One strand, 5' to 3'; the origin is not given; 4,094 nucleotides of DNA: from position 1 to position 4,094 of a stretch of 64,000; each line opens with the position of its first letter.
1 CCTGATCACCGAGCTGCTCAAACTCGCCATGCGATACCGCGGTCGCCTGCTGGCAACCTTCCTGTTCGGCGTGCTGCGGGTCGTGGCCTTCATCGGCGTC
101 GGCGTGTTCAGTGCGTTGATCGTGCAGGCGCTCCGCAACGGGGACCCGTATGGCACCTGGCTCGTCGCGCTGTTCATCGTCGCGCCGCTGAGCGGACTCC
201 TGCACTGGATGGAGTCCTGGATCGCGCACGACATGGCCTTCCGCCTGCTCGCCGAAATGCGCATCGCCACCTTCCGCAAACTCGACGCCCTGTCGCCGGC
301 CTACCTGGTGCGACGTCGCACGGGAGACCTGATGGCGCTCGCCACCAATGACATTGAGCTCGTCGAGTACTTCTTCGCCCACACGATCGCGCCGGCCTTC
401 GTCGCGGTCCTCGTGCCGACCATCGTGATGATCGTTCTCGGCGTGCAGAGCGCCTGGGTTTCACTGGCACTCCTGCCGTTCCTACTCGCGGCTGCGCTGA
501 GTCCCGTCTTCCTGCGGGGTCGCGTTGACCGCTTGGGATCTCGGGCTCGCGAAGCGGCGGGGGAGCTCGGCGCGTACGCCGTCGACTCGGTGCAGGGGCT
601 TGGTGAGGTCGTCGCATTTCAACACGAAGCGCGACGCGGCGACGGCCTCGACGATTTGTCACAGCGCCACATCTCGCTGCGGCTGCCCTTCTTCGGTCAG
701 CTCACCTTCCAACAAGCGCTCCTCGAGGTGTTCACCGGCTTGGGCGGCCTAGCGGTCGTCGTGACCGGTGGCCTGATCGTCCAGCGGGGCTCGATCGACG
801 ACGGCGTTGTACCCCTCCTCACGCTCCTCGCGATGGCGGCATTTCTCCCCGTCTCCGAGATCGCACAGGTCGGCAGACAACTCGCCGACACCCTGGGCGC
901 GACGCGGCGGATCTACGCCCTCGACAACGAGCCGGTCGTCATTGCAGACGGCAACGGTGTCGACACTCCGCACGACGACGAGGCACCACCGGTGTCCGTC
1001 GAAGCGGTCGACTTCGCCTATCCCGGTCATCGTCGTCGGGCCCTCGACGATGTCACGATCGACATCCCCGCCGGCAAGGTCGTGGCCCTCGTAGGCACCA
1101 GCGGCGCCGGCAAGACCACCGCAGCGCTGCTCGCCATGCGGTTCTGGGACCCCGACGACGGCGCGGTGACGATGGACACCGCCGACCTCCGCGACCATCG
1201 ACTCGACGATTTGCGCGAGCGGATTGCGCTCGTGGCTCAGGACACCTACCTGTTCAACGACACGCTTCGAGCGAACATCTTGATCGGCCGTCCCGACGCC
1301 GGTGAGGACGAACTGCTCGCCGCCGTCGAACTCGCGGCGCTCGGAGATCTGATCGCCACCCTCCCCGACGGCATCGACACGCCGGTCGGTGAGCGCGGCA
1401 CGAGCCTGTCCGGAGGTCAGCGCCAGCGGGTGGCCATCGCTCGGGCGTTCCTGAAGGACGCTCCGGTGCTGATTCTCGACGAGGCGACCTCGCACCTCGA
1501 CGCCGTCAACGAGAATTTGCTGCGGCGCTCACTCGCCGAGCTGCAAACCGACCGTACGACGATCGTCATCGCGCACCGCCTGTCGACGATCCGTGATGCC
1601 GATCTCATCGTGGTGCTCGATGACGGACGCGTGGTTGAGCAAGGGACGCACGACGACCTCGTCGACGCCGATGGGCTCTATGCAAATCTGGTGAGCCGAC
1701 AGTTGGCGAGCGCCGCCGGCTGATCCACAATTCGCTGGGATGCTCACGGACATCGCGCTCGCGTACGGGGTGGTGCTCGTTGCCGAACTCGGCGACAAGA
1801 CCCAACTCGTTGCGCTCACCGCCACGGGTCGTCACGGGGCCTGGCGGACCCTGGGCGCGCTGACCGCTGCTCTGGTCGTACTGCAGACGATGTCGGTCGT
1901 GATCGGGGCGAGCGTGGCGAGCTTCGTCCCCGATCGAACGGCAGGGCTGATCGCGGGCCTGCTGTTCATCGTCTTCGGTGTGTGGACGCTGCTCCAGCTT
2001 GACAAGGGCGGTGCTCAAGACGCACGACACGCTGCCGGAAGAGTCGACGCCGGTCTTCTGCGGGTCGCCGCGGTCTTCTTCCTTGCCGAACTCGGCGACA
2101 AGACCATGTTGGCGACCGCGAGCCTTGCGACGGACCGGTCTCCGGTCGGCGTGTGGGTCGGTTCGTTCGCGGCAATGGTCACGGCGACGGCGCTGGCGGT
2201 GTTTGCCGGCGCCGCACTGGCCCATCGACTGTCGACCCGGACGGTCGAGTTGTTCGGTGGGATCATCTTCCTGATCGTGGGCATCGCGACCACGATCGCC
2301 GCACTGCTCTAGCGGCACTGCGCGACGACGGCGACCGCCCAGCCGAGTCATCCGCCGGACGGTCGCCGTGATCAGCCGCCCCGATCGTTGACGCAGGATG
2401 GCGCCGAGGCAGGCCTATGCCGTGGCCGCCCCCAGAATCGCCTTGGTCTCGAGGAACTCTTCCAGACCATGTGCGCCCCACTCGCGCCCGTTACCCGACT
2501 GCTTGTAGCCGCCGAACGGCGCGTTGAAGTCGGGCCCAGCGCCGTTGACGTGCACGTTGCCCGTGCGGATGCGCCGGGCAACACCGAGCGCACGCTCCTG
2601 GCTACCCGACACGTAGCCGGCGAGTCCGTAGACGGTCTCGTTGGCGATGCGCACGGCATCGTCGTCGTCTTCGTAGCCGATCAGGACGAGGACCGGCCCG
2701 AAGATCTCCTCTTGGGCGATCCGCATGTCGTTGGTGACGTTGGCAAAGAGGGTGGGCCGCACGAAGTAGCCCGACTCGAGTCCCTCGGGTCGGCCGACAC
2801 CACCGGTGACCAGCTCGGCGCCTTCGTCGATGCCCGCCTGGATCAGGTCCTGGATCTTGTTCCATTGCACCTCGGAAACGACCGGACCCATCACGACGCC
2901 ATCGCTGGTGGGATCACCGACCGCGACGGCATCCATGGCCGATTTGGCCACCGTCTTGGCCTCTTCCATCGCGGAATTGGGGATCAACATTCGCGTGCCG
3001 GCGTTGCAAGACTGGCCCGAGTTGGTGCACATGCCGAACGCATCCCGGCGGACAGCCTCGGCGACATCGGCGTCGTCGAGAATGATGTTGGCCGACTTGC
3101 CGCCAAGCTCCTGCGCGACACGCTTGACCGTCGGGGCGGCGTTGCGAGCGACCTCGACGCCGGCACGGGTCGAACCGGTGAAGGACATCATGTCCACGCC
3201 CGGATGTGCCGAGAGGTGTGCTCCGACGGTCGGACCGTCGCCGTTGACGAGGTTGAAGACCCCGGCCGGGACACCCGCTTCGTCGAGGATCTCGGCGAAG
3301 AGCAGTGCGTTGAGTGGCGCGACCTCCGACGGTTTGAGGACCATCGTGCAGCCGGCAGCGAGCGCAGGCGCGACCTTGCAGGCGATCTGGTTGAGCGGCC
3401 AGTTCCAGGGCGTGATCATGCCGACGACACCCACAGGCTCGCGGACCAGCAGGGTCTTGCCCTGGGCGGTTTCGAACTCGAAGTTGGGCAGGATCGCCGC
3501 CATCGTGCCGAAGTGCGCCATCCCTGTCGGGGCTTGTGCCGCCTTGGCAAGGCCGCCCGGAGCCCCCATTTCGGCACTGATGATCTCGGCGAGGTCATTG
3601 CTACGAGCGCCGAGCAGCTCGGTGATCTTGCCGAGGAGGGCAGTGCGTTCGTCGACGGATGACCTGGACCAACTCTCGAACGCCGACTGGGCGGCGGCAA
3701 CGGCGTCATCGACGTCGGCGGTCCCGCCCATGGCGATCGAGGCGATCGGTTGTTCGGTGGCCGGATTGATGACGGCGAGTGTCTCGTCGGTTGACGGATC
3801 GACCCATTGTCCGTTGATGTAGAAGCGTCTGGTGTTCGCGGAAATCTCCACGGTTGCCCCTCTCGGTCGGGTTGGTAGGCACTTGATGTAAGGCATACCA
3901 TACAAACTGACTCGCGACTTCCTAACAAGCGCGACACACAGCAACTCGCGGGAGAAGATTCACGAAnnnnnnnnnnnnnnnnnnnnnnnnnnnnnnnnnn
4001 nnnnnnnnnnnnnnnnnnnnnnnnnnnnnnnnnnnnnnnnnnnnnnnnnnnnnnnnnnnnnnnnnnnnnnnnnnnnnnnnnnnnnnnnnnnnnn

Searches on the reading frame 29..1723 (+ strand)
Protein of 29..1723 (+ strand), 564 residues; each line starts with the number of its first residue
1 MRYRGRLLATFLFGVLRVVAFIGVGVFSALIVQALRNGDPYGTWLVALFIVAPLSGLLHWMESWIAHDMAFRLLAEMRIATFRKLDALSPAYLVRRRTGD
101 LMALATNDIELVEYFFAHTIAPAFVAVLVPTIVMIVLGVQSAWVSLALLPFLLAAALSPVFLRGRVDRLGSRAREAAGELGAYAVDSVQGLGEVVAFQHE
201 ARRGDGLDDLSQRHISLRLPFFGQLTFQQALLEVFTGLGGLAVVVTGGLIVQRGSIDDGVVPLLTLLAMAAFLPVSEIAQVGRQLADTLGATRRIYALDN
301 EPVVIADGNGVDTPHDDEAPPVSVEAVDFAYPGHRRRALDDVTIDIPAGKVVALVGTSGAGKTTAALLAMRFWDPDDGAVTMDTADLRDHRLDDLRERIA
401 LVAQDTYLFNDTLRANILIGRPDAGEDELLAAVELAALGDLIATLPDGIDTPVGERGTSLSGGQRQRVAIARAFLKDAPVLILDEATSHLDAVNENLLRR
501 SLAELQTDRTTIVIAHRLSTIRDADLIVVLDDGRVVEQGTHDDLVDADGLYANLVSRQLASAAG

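Call 26: search_protein_families(library=pfam, proteins=[window:29-1723:+], max_evalue=0.00001)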
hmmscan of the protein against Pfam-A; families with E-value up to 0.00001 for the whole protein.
window:29-1723:+ (564 aa): 3 families
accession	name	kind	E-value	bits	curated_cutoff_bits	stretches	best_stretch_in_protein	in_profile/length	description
PF00005.33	ABC_tran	-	8.9e-29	101.3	25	1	339-488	1-137/137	ABC transporter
PF00664.28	ABC_membrane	-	6.5e-21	75.7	28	1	10-268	4-267/274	ABC transporter transmembrane region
PF02463.25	SMC_N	-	8e-08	32.4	40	1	459-528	136-209/220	RecF/RecN/SMC N terminal domain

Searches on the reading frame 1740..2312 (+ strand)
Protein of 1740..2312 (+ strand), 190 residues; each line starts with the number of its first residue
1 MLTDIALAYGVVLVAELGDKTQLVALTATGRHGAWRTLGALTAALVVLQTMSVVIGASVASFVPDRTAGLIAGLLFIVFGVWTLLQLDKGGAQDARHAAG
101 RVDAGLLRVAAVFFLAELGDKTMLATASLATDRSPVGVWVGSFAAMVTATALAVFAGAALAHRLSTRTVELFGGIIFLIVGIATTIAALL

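Call 69: search_protein_families(library=pfam, proteins=[window:1740-2312:+], max_evalue=0.00001)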
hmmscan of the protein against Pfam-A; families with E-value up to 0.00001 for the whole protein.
window:1740-2312:+ (190 aa): 1 family
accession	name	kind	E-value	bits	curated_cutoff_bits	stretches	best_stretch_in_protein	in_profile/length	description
PF01169.24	GDT1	-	3.7e-37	126.9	27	2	109-181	3-75/75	Divalent cation/proton antiporter GDT1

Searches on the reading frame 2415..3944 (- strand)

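Call 26: search_protein_families(library=pfam, proteins=[window:2415-3944:-], max_evalue=0.00001)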
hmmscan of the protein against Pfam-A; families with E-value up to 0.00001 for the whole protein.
window:2415-3944:- (509 aa): 1 family
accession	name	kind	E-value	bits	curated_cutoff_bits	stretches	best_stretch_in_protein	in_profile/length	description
PF00171.27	Aldedh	-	2.5e-156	521.3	23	1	47-503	1-461/461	Aldehyde dehydrogenase family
